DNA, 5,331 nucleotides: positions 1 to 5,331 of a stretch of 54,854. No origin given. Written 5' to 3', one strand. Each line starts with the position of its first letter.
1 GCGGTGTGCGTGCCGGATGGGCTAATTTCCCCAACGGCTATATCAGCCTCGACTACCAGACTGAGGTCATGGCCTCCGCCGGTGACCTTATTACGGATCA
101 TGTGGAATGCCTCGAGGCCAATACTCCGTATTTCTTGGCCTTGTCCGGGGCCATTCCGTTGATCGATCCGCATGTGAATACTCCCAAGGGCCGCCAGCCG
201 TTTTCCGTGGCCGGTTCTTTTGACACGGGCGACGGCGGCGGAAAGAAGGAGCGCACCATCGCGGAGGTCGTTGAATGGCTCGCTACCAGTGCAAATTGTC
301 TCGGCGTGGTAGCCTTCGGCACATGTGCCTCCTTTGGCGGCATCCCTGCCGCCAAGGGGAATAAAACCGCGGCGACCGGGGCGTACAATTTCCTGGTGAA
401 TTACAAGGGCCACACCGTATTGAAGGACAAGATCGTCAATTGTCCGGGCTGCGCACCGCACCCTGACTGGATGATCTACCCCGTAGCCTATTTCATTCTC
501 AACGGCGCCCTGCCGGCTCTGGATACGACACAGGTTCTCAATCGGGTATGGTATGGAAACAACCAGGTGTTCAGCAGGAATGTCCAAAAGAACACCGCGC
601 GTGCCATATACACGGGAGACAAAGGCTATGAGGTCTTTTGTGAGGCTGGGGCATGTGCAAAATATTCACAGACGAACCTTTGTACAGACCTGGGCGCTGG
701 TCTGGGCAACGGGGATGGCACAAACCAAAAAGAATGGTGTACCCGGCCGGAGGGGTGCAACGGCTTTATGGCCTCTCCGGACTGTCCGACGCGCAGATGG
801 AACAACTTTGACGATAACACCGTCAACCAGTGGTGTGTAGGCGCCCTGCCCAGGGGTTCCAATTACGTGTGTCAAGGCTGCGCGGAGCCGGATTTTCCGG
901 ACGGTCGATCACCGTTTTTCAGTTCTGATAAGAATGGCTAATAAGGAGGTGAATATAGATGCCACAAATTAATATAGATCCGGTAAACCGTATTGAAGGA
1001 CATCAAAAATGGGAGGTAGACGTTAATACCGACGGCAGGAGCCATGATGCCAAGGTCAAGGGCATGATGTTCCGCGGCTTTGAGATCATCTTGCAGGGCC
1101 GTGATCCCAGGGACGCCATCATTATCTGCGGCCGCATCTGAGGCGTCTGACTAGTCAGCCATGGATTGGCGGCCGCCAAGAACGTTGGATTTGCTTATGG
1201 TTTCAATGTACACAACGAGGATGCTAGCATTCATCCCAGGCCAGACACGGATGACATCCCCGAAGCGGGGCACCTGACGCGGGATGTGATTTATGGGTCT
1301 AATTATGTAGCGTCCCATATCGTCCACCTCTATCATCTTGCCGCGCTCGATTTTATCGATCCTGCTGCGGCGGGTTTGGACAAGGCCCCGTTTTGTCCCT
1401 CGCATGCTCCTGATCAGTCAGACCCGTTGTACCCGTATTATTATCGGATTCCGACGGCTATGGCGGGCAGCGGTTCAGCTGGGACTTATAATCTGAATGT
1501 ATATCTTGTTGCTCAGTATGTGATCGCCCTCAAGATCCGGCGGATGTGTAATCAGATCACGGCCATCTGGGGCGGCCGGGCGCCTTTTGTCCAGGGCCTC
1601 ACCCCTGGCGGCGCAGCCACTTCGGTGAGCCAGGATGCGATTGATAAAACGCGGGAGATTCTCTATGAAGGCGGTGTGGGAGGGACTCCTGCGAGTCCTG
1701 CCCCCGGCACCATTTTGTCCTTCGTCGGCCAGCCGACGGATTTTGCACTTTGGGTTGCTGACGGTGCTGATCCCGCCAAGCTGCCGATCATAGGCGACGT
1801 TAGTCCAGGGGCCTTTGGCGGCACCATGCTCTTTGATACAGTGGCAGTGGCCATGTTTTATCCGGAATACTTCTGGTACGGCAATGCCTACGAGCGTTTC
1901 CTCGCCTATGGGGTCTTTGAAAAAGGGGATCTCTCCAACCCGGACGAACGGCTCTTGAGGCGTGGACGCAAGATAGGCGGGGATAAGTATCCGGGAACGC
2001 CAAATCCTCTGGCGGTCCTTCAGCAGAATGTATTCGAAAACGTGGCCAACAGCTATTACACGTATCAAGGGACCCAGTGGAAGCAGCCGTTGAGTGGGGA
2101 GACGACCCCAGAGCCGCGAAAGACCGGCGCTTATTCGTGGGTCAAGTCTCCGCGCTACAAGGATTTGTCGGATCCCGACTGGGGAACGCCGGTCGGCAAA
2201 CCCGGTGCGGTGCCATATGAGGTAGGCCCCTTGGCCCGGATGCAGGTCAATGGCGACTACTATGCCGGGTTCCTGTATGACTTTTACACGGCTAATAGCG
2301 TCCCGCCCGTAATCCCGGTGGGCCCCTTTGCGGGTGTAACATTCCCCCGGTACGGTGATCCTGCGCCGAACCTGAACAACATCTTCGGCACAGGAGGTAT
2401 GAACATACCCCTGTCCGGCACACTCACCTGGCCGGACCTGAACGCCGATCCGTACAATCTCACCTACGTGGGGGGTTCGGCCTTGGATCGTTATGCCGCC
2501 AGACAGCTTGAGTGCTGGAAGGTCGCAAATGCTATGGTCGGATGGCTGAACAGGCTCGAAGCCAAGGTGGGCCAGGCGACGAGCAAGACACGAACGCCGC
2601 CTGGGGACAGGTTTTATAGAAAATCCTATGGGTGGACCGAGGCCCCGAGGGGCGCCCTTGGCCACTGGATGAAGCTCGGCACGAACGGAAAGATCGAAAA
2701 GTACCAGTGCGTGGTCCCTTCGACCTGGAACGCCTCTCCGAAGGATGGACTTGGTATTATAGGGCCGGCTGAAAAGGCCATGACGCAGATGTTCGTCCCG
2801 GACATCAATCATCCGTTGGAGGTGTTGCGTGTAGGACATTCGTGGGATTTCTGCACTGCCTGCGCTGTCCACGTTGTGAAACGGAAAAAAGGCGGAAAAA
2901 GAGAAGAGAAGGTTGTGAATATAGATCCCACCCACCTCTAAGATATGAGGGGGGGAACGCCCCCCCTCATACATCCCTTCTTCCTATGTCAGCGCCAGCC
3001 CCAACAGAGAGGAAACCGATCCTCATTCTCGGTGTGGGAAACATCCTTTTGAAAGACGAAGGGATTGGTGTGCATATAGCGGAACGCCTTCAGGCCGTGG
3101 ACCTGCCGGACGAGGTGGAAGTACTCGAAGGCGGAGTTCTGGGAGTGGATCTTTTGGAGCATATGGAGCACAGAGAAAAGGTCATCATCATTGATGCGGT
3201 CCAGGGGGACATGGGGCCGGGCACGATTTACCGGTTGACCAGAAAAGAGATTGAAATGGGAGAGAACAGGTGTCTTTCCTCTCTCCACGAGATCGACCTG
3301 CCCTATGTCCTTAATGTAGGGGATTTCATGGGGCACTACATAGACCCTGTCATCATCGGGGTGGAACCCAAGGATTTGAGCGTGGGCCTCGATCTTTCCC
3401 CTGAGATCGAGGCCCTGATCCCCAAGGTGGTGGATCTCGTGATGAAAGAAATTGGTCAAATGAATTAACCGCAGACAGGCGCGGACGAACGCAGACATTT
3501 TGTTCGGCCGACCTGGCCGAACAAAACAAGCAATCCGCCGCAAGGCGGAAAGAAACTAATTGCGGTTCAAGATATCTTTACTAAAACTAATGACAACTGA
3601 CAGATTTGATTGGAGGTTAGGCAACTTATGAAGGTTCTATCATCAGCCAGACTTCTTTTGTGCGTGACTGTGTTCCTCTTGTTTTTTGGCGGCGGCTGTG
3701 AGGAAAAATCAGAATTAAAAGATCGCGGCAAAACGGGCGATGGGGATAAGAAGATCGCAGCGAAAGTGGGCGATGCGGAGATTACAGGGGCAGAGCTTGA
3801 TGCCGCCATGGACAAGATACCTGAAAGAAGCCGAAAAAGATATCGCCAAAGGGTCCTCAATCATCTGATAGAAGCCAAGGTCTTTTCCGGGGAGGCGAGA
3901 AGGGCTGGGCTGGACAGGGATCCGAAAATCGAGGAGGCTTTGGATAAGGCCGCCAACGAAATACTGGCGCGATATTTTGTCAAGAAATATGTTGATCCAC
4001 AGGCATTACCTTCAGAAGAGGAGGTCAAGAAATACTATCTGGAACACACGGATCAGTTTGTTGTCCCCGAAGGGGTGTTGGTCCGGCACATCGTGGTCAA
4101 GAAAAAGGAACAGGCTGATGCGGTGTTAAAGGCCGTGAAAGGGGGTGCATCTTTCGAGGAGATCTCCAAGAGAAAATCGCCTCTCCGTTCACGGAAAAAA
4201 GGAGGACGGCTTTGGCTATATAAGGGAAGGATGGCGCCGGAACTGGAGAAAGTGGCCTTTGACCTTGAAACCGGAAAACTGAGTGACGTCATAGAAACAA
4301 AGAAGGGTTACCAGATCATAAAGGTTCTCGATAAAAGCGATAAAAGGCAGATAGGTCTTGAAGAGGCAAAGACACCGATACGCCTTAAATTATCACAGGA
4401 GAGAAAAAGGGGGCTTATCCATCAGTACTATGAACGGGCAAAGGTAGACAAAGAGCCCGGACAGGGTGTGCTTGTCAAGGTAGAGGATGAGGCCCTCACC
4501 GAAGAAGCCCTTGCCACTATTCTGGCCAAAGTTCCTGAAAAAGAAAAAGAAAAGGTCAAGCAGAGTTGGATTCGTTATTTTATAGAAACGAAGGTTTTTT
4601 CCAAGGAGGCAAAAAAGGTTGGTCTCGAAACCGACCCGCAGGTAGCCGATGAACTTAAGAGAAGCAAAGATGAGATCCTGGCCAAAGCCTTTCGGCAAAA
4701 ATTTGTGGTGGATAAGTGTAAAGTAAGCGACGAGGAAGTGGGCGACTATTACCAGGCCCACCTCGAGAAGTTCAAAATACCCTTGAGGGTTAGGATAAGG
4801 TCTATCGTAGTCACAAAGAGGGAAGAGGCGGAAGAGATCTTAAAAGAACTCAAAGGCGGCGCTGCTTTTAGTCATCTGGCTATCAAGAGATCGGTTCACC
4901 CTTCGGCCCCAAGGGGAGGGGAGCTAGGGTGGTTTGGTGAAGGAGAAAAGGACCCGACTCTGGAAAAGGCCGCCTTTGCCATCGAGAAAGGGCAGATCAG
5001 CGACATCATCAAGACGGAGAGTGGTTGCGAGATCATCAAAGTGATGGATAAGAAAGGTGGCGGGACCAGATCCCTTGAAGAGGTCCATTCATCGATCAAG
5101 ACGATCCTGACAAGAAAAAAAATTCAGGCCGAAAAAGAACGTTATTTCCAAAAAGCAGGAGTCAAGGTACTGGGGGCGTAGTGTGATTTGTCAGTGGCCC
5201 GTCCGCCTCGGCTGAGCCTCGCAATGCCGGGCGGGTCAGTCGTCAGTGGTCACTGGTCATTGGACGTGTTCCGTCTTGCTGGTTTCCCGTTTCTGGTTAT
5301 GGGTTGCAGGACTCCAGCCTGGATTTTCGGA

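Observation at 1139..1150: Both N-terminal Ni-ligand cysteines of a [NiFe] hydrogenase large subunit are encoded by in-frame TGA (candidate U-x-x-U active site)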

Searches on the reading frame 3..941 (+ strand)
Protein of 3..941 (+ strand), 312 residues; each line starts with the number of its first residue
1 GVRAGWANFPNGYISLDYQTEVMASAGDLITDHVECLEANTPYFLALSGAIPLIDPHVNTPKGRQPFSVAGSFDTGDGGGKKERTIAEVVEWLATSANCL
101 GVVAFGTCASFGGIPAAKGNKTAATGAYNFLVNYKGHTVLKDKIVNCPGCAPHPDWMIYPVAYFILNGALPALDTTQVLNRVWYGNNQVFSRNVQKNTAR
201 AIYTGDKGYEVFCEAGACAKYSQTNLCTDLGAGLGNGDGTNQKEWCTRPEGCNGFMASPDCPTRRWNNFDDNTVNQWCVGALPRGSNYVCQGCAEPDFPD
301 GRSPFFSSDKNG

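Call 7: search_protein_families(library=pfam, proteins=[window:3-941:+])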
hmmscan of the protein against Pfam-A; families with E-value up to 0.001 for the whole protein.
window:3-941:+ (312 aa): 2 families
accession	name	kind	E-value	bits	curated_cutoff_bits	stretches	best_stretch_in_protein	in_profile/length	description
PF01058.29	Oxidored_q6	-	7.5e-14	52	27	1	13-161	21-125/128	NADH ubiquinone oxidoreductase, 20 Kd subunit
PF14720.11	NiFe_hyd_SSU_C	-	2e-08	34.9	27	1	241-305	25-79/80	NiFe/NiFeSe hydrogenase small subunit C-terminal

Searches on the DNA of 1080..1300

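Call 79: search_rna_families(source=window, start=1080, end=1300, threshold=evalue, max_evalue=10)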
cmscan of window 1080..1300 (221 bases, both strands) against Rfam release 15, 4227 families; matches with E-value up to 10: 1.
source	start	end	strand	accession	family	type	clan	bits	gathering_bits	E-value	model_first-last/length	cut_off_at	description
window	1130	1174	-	RF02483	GlsR20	Gene; snRNA; snoRNA; HACA-box;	-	16.1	100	0.37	7-51/107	no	Small nucleolar RNA GlsR20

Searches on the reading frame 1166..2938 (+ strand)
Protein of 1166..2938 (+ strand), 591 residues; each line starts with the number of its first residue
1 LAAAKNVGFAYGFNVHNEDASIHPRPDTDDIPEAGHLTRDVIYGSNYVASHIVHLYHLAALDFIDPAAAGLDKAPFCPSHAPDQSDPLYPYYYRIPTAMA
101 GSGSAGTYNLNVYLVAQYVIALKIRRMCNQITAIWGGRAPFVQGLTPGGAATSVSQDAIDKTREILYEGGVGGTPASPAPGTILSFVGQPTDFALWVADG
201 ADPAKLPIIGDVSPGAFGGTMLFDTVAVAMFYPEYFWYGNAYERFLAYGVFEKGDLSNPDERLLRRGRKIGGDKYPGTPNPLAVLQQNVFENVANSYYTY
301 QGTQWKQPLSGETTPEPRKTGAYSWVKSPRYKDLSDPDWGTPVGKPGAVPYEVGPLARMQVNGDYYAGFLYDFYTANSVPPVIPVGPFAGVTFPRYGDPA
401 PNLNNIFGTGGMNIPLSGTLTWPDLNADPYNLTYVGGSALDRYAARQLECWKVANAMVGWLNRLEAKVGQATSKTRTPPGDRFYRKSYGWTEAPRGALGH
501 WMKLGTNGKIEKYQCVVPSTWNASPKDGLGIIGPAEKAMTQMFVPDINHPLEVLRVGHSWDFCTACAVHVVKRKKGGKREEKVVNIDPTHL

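Call 10: find_related_loci(query=window:1166-2938:+, collection=genome_contigs, flank=4000)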
Query window:1166-2938:+ (591 aa) in genome_contigs; peptide patterns used: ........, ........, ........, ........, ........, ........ (x = any residue, [..] = any of these).
10 stretches matched a pattern, but none encodes a relative of the query by tblastn (E <= 1e-3).

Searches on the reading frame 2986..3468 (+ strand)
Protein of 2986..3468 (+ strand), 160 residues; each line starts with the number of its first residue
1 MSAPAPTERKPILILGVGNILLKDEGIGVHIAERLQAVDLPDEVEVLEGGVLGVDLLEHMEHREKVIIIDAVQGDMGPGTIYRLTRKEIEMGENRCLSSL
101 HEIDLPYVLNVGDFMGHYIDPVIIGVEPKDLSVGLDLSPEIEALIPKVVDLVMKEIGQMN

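Call 7: search_protein_families(library=pfam, proteins=[window:2986-3468:+])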
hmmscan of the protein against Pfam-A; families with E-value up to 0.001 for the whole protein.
window:2986-3468:+ (160 aa): 1 family
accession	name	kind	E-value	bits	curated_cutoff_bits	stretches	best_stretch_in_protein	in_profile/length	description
PF01750.23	HycI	-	3.6e-24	85.5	23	1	29-155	1-130/130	Hydrogenase maturation protease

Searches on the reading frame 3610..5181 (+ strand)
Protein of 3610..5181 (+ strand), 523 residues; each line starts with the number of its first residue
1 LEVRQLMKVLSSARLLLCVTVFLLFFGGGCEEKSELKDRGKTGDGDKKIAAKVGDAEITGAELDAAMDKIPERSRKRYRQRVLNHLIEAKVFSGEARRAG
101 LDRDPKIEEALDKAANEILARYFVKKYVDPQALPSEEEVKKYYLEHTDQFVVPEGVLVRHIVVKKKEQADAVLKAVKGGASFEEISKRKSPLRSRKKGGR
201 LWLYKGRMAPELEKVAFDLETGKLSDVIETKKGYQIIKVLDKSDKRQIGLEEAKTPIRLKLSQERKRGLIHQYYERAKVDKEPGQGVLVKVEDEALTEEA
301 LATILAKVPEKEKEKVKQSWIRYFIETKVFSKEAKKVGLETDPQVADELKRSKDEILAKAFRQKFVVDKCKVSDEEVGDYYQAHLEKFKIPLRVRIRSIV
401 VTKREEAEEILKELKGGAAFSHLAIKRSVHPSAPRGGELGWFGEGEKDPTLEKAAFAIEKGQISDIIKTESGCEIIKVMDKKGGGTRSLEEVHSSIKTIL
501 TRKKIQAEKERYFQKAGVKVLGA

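Call 7: search_protein_families(library=pfam, proteins=[window:3610-5181:+])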
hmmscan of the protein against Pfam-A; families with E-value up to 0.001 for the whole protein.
window:3610-5181:+ (523 aa): 5 families
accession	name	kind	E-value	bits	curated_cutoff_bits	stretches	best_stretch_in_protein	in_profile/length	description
PF13145.12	Rotamase_2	-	1.3e-37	129.8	27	2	134-254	1-120/121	PPIC-type PPIASE domain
PF00639.27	Rotamase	-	1e-33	116.6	21.7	2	404-480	19-97/97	PPIC-type PPIASE domain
PF13616.12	Rotamase_3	-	1.6e-33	116.1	22.5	2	404-482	37-116/116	PPIC-type PPIASE domain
PF13623.11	SurA_N_2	-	2.8e-08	34.2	28.5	0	41-102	33-109/145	SurA-like N-terminal domain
PF13624.11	SurA_N_3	-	1e-07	32.4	27.2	1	12-102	15-107/162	SurA-like N-terminal domain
